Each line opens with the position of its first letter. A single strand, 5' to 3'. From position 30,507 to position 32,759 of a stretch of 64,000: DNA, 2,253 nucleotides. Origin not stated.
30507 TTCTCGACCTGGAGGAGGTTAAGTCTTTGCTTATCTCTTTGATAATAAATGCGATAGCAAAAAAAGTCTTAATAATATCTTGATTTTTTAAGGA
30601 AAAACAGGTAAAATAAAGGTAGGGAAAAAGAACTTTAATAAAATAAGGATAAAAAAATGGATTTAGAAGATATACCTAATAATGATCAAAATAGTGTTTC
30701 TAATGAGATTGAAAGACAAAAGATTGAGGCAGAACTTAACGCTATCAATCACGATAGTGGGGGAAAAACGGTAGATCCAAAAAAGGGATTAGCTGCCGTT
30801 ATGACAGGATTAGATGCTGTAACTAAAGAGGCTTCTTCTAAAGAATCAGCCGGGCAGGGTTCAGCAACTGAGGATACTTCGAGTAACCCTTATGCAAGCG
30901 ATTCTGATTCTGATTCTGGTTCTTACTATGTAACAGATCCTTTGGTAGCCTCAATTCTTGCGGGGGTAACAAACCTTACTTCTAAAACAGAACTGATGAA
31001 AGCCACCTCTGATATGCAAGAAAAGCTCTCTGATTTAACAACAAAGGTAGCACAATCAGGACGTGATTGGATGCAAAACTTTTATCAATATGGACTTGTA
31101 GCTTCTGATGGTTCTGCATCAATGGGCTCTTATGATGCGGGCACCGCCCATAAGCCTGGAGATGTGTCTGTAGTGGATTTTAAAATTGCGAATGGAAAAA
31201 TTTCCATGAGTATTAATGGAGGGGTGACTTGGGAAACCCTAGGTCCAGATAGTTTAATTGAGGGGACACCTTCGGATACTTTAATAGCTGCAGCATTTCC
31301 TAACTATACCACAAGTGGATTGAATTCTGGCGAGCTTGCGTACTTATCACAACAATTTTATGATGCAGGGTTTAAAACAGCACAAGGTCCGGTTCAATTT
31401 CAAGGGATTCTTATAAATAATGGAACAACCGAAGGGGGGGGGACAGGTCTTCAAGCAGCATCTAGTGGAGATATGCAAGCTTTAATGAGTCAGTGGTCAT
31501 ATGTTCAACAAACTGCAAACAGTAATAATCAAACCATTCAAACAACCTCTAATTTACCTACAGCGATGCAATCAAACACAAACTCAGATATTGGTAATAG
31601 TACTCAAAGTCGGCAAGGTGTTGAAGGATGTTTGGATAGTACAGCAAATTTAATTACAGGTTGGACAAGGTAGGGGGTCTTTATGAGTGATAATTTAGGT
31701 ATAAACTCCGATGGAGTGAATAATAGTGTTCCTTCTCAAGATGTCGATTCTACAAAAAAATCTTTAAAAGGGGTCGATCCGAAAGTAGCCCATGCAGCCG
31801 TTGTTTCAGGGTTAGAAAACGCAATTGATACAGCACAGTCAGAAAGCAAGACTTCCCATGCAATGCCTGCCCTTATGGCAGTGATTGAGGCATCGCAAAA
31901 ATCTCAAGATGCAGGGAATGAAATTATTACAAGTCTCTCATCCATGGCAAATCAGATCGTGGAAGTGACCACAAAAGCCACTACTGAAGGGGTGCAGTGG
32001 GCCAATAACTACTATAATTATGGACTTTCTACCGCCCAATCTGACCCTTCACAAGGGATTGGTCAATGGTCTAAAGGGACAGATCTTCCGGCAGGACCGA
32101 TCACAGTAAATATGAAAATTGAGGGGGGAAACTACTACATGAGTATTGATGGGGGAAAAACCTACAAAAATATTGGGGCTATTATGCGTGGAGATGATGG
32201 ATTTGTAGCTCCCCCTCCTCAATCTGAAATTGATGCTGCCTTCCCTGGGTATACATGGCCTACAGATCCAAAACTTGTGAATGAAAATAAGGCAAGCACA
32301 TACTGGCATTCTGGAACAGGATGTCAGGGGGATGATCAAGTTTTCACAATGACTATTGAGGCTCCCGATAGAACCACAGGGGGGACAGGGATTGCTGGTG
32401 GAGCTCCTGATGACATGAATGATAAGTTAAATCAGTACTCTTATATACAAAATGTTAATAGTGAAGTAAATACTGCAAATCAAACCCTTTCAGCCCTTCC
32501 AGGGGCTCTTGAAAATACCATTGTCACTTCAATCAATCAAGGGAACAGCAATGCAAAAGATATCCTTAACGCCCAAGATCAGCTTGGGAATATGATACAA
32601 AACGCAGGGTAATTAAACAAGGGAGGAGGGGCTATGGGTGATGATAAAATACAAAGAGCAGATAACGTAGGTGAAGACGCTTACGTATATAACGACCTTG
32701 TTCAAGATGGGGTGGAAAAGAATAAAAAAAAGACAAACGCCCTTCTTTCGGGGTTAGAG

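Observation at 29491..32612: Three tandem hydrophilic ~310-345 aa proteins upstream of the translocators: candidate novel T3SS tip/filament family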

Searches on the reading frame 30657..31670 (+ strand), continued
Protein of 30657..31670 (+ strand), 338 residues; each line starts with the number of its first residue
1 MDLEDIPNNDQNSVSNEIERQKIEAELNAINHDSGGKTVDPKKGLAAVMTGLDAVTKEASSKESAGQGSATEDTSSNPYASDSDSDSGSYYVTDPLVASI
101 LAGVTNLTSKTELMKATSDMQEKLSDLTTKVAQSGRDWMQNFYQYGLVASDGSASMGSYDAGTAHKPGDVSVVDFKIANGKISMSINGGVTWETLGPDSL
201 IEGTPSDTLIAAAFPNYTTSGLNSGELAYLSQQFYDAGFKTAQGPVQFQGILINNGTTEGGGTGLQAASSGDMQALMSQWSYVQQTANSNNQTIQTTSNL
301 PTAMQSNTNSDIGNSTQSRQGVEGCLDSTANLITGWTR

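Call 48: list_cluster_members(proteins=[P0010, P0011, P0013, P0014, P0018, P0019, P0025, P0026, P0027, P0005])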
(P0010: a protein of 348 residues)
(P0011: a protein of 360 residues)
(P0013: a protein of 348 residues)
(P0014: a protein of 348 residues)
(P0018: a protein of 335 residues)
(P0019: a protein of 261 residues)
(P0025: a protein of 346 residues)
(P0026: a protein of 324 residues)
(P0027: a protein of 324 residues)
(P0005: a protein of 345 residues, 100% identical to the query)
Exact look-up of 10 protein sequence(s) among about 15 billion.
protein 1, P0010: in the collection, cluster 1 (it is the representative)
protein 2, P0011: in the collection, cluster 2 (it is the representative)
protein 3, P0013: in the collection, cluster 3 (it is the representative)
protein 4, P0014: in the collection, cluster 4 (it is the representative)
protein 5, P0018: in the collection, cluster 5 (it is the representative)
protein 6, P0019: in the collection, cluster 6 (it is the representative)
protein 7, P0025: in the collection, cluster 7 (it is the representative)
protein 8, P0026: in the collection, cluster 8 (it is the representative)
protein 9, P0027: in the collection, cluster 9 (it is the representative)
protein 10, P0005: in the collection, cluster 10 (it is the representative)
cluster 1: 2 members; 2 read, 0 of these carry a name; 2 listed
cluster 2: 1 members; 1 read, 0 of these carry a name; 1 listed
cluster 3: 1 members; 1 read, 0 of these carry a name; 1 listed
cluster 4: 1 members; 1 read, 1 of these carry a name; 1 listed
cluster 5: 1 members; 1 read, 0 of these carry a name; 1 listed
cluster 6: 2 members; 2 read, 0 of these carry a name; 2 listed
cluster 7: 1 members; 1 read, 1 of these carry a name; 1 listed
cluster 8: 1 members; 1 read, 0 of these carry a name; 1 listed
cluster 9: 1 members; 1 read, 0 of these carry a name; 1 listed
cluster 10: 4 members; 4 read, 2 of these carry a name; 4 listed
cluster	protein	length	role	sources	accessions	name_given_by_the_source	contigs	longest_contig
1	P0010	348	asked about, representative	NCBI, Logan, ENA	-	-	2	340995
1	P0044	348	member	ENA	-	-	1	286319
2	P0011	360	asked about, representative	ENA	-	-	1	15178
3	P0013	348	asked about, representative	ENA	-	-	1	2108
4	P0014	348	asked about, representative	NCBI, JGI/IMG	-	hypothetical protein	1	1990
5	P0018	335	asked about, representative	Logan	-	-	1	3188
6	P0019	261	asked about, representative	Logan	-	-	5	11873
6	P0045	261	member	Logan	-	-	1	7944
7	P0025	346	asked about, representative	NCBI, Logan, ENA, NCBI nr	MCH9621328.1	MAG: hypothetical protein S4CHLAM20_07470 [Chlamydiia bacterium] | hypothetical protein [Chlamydiia bacterium]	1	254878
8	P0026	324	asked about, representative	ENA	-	-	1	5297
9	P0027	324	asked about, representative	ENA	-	-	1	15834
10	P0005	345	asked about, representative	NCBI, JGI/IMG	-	hypothetical protein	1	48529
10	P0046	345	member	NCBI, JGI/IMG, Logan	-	hypothetical protein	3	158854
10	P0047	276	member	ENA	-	-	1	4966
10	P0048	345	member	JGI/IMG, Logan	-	-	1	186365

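Call 51: search_protein_families(library=pfam, alignment_id=A4, max_evalue=0.1)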
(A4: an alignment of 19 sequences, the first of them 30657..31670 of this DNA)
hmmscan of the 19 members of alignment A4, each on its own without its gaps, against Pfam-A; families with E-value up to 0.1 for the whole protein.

A. member 1, window:30657-31670:+ (338 aa): 0 families

B. families by the number of members that match (of 19 scanned): 5 families
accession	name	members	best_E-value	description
PF06825.17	HSBP1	2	0.0039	Heat shock factor binding protein 1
PF07510.16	GmrSD_C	1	0.029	GmrSD restriction endonucleases, C-terminal domain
PF16679.11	CDT1_C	1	0.044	DNA replication factor Cdt1 C-terminal domain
PF16918.11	PknG_TPR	1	0.084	Protein kinase G tetratricopeptide repeat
PF01499.21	Herpes_UL25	1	0.09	Herpesvirus UL25 family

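Call 79: search_protein_families(library=pfam, proteins=[P0012, P0024, P0028, P0022, P0023, P0031, P0033, P0038], max_evalue=0.01)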
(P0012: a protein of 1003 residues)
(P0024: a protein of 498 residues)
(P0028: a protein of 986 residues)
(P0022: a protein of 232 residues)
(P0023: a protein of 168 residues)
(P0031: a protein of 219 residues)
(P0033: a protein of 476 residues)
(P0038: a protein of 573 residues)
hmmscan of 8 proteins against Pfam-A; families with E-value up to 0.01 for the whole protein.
P0012 (1003 aa): 0 families

P0024 (498 aa): 5 families
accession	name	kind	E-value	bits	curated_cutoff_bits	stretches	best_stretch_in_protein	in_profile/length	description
PF02012.26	BNR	-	2.1e-06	27.3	27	0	192-201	1-10/12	BNR/Asp-box repeat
PF15902.12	Sortilin-Vps10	-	3.2e-05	23.3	33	0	149-206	373-436/446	Sortilin, neurotensin receptor 3,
PF13884.11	Peptidase_S74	-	0.00029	21.5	22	1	404-456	1-58/58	Chaperone of endosialidase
PF21548.3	CATSPERB_2nd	-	0.00084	19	27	0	105-173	258-327/350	CATSPER subunit beta protein 2nd domain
PF24316.1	Tli3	-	0.0098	16.7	27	0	190-205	85-100/129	T6SS Tli3 immunity protein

P0028 (986 aa): 4 families
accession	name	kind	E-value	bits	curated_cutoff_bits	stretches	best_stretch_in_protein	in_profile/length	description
PF16378.10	DUF4988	-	5e-57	193.1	30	6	31-157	2-111/183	Domain of unknown function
PF01391.23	Collagen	-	8.2e-13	48.4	27.2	2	296-330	21-55/60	Collagen triple helix repeat (20 copies)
PF02012.26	BNR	-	1.4e-08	33.9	27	0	607-618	1-12/12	BNR/Asp-box repeat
PF07603.17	Lcl_C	-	0.0021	18.8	34.9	1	873-970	38-106/117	Lcl C-terminal domain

P0022 (232 aa): 0 families

P0023 (168 aa): 0 families

P0031 (219 aa): 0 families

P0033 (476 aa): 2 families
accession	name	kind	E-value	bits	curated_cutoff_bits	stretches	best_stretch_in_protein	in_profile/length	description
PF13884.11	Peptidase_S74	-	1.7e-07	31.8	22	1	383-435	1-58/58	Chaperone of endosialidase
PF15902.12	Sortilin-Vps10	-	0.00031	20.1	33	0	134-272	2-112/446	Sortilin, neurotensin receptor 3,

P0038 (573 aa): 4 families
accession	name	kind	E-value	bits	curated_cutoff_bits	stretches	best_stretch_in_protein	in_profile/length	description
PF16378.10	DUF4988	-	7.1e-28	98.1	30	3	263-300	104-146/183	Domain of unknown function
PF01391.23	Collagen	-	8.5e-08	32.3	27.2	1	69-103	21-55/60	Collagen triple helix repeat (20 copies)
PF07603.17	Lcl_C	-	0.00026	21.7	34.9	1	467-571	42-116/117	Lcl C-terminal domain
PF02012.26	BNR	-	0.00027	20.9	27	0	348-357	2-11/12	BNR/Asp-box repeat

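Call 81: find_encoding_contigs(protein=P0012, flank=6000, max_places=2)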
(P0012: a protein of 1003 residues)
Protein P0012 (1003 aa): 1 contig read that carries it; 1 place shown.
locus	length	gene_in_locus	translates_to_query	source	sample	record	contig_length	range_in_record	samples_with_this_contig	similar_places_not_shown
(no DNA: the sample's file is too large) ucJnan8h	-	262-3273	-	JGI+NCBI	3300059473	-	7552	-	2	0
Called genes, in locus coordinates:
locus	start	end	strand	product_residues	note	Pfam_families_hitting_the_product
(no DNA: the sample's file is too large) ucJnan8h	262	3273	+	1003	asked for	-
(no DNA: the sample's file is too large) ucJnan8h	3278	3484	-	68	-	-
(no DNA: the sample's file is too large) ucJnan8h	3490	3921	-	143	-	PF00383:dCMP_cyt_deam_1, PF14437:MafB19-deam, PF14439:Bd3614-deam (weak)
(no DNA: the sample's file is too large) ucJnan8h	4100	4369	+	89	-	PF00312:Ribosomal_S15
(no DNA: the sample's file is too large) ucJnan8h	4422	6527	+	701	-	PF01138:RNase_PH, PF03725:RNase_PH_C, PF03726:PNPase, PF01138:RNase_PH, PF00013:KH_1, PF00575:S1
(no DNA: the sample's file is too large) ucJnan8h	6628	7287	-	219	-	-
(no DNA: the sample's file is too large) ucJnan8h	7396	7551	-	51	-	?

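Call 82: find_encoding_contigs(protein=P0031, flank=6000, max_places=2)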
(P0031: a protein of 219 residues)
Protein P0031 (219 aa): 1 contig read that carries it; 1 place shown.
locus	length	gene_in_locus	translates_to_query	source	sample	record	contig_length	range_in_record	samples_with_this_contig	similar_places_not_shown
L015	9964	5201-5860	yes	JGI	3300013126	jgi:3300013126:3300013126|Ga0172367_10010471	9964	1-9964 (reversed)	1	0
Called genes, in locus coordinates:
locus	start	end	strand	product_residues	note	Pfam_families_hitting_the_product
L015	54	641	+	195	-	PF01810:LysE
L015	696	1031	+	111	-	PF00462:Glutaredoxin, PF13417:GST_N_3, PF13409:GST_N_2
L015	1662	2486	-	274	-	-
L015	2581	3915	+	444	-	PF01938:TRAM, PF05958:tRNA_U5-meth_tr, PF05175:MTS (weak), PF13649:Methyltransf_25 (weak), PF13847:Methyltransf_31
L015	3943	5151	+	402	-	PF07690:MFS_1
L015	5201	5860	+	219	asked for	-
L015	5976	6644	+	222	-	-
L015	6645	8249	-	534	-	PF00070:Pyr_redox (faint), PF07992:Pyr_redox_2, PF22366:NDH2_C, PF00027:cNMP_binding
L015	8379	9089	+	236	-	PF14808:TMEM164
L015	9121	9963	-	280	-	?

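Call 96: fold_search(model_id=the predicted structure, library=viral)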
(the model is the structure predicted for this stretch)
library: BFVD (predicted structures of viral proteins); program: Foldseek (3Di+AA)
matches with E <= 10: 58; with E <= 0.001: 0
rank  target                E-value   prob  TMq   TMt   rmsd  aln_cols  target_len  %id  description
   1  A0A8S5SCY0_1          3.8e-01  0.10  0.21  0.12  35.8       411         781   13  Minor structural protein 4 [Myoviridae sp. ctfWc3]
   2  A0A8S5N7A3            7.8e-01  0.33  0.14  0.47   7.0        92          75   13  Uncharacterized protein [Siphoviridae sp. ctfWC31]
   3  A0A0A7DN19            7.8e-01  0.03  0.14  0.06  37.9       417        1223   12  Adsorption protein [Lactobacillus phage Ldl1]
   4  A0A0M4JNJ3            1.5e+00  0.06  0.17  0.23  13.8       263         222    8  (no name in the UniProt tables at hand)
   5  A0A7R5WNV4            1.6e+00  0.14  0.14  0.11  17.1       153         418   12  Uncharacterized protein [Diachasmimorpha longicaudata entomopoxvirus]
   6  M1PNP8                1.6e+00  0.06  0.06  0.12   4.2        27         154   26  Uncharacterized protein [Moumouvirus goulette]
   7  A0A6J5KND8            1.6e+00  0.06  0.20  0.12  22.9       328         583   11  PA14 domain containing protein [uncultured Caudovirales phage]
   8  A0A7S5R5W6            2.0e+00  0.04  0.13  0.05  26.0       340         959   11  (no name in the UniProt tables at hand)
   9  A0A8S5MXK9            2.5e+00  0.07  0.11  0.28  10.6       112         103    7  Uncharacterized protein [Podoviridae sp. ctx8L26]
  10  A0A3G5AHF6            2.8e+00  0.06  0.20  0.10  22.6       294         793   14  histidine kinase [Sylvanvirus sp.]
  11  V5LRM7                2.8e+00  0.03  0.12  0.14  19.7       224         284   11  (no name in the UniProt tables at hand)
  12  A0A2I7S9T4            2.8e+00  0.03  0.14  0.21  18.4       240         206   11  (no name in the UniProt tables at hand)
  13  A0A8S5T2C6            3.4e+00  0.10  0.07  0.07   2.9        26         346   15  Beta sliding clamp [Myoviridae sp. ctqfO1]
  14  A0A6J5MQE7            3.5e+00  0.04  0.09  0.15  25.2       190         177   11  Uncharacterized protein [uncultured Caudovirales phage]
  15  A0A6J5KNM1            3.8e+00  0.04  0.17  0.11  19.9       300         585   12  Intramolecular chaperone auto-processing domain containing protein [uncultured Caudovirales phage]
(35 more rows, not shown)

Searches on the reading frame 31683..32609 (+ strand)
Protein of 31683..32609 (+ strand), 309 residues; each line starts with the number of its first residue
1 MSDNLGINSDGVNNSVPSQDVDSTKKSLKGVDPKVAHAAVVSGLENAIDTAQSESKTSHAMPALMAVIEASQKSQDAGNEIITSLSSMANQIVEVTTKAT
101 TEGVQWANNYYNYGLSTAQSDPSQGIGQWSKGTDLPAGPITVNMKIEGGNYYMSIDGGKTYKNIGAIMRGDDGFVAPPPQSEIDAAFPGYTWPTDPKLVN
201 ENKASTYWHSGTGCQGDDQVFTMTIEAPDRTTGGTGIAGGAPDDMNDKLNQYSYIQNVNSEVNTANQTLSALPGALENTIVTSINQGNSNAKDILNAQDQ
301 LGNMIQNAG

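Call 3: search_protein_families(library=pfam, proteins=[window:31683-32609:+], max_evalue=1)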
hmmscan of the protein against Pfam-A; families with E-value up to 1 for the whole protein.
window:31683-32609:+ (309 aa): 1 family
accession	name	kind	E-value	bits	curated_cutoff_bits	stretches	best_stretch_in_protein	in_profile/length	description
PF18433.6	DUF5610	-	0.29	12.1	26.4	0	279-307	73-101/117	Domain of unknown function (DUF5610)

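Call 7: search_protein_families(library=ncbifam, proteins=[window:31683-32609:+], max_evalue=1)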
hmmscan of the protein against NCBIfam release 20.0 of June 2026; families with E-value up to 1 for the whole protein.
window:31683-32609:+ (309 aa): 1 family
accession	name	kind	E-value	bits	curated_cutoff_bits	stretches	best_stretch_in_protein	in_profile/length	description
NF041507.1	HrpE_Xanth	equivalog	0.012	16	90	1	39-85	12-58/85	HrpE family protein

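Call 10: search_solved_structures(query=window:31683-32609:+, max_evalue=10)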
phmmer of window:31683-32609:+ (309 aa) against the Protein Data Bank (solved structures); distinct sequences matched with E-value up to 10: 6.
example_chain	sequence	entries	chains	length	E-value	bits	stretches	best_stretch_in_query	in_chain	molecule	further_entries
8rja_A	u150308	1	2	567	0.25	13.9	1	148-194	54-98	Formylmethanofuran dehydrogenase subunit A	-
2oml_A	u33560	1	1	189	1.3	11.6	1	141-224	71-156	Ribosomal large subunit pseudouridine synthase E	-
3bur_A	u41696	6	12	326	1.5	11.4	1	114-195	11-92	3-oxo-5-beta-steroid 4-dehydrogenase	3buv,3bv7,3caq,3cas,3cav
3cmf_A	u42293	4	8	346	1.5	11.4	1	113-195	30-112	3-oxo-5-beta-steroid 4-dehydrogenase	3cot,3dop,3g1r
3uzw_A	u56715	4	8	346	1.6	11.3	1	113-195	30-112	3-oxo-5-beta-steroid 4-dehydrogenase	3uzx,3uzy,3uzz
2olw_A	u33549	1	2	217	1.8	11.1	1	142-224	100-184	Ribosomal large subunit pseudouridine synthase E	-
